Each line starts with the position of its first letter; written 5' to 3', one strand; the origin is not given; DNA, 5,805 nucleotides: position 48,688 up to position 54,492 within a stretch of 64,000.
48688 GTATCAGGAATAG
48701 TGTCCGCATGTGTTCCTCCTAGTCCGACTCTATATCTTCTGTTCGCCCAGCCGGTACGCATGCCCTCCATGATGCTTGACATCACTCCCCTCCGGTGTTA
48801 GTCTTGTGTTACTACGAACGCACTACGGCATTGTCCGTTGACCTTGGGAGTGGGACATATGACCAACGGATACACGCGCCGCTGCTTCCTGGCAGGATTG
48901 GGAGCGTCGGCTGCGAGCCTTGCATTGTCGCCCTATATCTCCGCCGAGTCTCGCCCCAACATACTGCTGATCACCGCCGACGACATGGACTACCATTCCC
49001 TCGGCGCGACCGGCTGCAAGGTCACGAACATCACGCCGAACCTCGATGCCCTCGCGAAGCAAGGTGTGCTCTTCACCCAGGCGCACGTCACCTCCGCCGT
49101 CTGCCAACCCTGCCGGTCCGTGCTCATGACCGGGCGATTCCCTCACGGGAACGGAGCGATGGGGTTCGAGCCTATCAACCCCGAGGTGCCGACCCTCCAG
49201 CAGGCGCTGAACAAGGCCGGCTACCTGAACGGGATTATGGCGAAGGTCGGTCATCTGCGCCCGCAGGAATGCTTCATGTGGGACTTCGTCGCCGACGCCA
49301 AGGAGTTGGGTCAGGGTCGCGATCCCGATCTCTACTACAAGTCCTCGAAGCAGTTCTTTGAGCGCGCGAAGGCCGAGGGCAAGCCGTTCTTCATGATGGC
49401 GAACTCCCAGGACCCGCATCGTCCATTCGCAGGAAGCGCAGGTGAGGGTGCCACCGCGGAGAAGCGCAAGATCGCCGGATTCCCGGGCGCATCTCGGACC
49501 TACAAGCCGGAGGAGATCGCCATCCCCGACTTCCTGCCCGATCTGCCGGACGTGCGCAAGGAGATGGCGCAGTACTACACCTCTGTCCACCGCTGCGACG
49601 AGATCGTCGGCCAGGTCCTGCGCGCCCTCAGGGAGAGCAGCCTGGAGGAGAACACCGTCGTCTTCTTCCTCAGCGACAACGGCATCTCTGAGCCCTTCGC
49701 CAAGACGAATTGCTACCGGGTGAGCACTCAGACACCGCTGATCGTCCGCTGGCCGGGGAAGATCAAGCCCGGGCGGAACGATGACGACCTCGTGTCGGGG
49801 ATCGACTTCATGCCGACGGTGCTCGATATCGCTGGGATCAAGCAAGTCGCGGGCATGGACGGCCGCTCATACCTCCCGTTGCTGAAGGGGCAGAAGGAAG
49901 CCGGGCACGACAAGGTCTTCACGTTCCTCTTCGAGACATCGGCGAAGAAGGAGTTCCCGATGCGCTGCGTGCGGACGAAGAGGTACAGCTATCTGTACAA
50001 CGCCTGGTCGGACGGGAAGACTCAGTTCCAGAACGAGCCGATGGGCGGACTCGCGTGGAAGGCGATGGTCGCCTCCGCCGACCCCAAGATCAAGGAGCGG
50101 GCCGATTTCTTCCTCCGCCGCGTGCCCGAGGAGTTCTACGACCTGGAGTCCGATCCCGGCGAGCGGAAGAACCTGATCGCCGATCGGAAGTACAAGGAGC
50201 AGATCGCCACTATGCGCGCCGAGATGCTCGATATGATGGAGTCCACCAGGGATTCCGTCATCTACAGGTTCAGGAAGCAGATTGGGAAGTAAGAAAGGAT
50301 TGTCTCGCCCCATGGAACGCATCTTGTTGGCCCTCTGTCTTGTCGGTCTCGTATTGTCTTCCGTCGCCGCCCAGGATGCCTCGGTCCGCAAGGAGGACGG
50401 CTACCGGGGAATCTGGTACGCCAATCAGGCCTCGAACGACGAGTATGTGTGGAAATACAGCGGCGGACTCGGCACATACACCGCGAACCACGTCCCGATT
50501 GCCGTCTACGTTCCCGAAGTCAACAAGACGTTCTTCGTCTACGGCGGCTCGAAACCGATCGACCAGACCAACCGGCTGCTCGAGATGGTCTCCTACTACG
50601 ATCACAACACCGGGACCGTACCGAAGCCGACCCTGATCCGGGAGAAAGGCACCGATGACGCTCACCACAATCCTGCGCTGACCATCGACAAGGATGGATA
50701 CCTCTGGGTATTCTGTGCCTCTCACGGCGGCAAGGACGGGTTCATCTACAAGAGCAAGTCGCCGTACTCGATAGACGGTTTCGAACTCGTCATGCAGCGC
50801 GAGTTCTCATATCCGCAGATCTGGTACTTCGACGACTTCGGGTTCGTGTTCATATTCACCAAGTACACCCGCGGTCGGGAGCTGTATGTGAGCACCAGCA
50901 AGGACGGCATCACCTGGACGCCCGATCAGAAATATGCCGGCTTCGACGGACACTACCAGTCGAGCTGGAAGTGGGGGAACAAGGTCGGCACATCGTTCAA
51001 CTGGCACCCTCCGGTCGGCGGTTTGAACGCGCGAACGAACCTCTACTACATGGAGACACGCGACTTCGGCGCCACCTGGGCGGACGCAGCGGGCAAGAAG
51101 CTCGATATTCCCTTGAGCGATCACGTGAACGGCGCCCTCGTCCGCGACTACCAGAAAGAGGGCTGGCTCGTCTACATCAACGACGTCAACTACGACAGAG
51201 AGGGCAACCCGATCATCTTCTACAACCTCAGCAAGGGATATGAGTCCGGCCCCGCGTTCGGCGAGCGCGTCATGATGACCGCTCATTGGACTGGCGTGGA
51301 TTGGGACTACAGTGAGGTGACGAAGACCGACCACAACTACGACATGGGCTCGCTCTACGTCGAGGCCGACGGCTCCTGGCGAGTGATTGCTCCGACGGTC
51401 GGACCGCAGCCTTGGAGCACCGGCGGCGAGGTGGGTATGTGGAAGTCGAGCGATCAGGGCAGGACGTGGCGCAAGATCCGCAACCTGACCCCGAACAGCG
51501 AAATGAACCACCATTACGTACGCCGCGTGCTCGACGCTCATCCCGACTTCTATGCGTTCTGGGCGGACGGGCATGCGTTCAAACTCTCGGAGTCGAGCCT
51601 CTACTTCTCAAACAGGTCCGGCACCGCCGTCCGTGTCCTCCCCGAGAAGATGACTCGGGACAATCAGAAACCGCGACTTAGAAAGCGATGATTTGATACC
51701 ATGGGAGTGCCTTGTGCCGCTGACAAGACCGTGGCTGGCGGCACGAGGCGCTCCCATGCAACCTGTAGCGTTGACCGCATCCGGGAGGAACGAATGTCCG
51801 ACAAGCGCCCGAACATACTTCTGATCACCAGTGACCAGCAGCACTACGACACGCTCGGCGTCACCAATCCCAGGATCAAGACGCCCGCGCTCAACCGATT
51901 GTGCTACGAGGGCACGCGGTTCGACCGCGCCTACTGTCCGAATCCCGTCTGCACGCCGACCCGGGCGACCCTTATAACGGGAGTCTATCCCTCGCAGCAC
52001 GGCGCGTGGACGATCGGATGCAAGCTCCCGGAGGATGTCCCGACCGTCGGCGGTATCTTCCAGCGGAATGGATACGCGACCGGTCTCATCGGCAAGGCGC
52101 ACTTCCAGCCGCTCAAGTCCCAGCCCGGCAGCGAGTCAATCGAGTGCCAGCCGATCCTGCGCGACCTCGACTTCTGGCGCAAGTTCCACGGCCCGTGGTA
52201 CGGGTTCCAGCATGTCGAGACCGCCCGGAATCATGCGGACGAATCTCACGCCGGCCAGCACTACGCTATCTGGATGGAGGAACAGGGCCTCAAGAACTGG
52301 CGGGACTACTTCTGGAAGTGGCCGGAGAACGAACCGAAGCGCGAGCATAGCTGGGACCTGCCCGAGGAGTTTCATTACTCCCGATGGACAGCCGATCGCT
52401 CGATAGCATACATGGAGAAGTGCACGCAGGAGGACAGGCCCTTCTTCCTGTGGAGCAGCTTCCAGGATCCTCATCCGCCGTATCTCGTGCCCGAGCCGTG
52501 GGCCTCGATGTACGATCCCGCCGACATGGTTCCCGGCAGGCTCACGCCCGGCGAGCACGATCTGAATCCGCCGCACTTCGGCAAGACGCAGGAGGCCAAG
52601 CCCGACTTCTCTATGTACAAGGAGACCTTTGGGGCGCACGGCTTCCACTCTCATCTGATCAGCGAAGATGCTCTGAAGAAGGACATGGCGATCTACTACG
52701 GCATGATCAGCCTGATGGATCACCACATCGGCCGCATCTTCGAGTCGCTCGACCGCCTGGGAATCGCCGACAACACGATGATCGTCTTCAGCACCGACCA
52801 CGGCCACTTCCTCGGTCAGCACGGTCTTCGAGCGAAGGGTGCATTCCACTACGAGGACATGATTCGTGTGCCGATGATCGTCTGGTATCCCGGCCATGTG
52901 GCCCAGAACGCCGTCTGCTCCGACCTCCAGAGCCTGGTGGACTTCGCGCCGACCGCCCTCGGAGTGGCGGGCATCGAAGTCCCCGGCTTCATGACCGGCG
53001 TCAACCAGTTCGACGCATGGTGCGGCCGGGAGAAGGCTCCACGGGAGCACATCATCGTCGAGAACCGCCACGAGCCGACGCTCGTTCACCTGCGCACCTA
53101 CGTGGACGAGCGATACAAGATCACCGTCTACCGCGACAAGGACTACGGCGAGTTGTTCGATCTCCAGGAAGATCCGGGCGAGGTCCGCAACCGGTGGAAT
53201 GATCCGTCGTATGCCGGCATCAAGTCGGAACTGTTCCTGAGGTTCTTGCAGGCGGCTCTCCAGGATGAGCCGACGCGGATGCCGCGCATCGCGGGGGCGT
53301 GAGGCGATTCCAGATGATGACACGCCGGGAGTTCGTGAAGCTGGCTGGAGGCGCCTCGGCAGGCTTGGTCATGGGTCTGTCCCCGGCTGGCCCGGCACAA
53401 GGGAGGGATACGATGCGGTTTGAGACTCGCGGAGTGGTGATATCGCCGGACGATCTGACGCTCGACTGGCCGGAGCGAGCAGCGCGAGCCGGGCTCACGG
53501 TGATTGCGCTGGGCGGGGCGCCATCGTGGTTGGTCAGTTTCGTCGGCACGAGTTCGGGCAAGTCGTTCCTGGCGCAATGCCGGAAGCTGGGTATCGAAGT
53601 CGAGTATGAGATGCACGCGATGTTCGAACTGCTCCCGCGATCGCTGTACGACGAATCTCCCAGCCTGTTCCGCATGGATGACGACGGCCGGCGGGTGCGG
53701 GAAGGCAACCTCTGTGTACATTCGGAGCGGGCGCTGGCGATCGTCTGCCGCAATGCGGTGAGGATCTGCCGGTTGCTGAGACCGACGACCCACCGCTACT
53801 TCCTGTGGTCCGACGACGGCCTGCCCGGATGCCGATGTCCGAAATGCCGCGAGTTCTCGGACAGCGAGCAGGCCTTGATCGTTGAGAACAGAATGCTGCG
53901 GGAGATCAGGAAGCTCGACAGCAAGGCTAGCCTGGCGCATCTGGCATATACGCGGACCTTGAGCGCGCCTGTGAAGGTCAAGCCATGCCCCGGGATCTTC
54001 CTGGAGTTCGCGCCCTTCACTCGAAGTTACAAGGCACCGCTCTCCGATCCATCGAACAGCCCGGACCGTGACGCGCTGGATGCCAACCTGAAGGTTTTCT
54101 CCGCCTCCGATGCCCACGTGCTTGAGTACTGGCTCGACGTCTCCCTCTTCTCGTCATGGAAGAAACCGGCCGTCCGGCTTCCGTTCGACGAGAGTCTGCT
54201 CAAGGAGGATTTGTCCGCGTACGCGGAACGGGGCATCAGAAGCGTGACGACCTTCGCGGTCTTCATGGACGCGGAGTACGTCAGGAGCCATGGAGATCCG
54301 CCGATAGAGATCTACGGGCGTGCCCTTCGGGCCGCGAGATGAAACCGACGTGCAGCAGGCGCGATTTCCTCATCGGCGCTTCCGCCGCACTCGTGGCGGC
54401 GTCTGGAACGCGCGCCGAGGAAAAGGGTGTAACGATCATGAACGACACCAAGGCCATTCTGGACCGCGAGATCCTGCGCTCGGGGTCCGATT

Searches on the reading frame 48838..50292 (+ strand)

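Call 22: search_protein_families(library=pfam, proteins=[window:48838-50292:+], max_evalue=0.001)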
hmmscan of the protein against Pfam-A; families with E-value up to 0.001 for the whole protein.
window:48838-50292:+ (484 aa): 3 families
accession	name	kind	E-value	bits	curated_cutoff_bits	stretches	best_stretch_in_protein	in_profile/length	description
PF00884.28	Sulfatase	-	8.6e-45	153.8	25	1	40-334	1-301/301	Sulfatase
PF16347.10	SGSH_C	-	4.9e-26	92.2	29.3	1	287-385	6-106/154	N-sulphoglucosamine sulphohydrolase, C-terminal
PF01663.27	Phosphodiest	-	4.1e-09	36.9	23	0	247-285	185-223/342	Type I phosphodiesterase / nucleotide pyrophosphatase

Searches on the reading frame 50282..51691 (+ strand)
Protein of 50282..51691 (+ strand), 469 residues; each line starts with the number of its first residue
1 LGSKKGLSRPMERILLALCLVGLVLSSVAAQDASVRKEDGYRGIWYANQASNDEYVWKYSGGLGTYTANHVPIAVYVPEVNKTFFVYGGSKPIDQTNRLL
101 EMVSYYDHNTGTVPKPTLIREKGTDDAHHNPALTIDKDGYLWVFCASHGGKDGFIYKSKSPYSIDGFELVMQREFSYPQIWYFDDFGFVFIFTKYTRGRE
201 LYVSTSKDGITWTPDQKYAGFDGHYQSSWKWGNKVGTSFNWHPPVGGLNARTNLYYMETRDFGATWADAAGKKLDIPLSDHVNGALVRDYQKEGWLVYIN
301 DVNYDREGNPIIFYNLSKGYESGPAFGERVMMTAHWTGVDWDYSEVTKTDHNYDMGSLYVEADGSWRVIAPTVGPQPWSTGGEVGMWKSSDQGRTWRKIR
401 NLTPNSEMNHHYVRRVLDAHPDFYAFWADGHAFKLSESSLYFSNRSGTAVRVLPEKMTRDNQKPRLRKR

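Call 22: search_protein_families(library=pfam, proteins=[window:50282-51691:+], max_evalue=0.001)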
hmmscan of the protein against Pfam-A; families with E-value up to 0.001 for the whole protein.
window:50282-51691:+ (469 aa): 1 family
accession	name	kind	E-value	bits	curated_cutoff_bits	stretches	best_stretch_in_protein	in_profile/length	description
PF15892.11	BNR_4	-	1.1e-17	64.7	27.3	1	121-347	33-270/272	BNR repeat-containing family member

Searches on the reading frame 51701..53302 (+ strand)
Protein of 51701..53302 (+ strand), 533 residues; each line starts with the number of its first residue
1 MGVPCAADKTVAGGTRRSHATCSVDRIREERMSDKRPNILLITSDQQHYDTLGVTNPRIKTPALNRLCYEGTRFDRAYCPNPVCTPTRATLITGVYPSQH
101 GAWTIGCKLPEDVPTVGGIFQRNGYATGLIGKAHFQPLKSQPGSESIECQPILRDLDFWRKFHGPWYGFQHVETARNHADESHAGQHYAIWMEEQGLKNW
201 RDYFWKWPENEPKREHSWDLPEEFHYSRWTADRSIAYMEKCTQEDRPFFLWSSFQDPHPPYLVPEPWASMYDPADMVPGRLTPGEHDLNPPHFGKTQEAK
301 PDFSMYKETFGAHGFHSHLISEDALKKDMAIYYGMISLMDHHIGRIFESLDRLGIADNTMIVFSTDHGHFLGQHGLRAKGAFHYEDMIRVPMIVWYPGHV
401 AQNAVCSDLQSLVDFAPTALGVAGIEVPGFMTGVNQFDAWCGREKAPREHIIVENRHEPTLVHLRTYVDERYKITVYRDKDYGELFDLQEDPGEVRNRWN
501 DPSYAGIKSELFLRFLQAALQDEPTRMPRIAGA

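Call 22: search_protein_families(library=pfam, proteins=[window:51701-53302:+], max_evalue=0.001)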
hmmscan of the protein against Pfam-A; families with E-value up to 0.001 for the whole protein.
window:51701-53302:+ (533 aa): 3 families
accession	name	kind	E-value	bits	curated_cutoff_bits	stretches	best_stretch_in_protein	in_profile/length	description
PF00884.28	Sulfatase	-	9.7e-51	173.3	25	1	37-425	1-301/301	Sulfatase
PF16347.10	SGSH_C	-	1e-20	74.9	29.3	1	372-515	1-148/154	N-sulphoglucosamine sulphohydrolase, C-terminal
PF01663.27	Phosphodiest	-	3.4e-08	33.9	23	1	40-101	2-61/342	Type I phosphodiesterase / nucleotide pyrophosphatase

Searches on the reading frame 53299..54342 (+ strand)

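Call 22: search_protein_families(library=pfam, proteins=[window:53299-54342:+], max_evalue=0.001)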
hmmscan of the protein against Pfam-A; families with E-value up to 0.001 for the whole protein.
window:53299-54342:+ (347 aa): 1 family
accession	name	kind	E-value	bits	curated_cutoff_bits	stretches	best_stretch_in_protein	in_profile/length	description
PF16126.11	DUF4838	-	6.6e-10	39.1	26.6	1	98-315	55-268/325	Domain of unknown function (DUF4838)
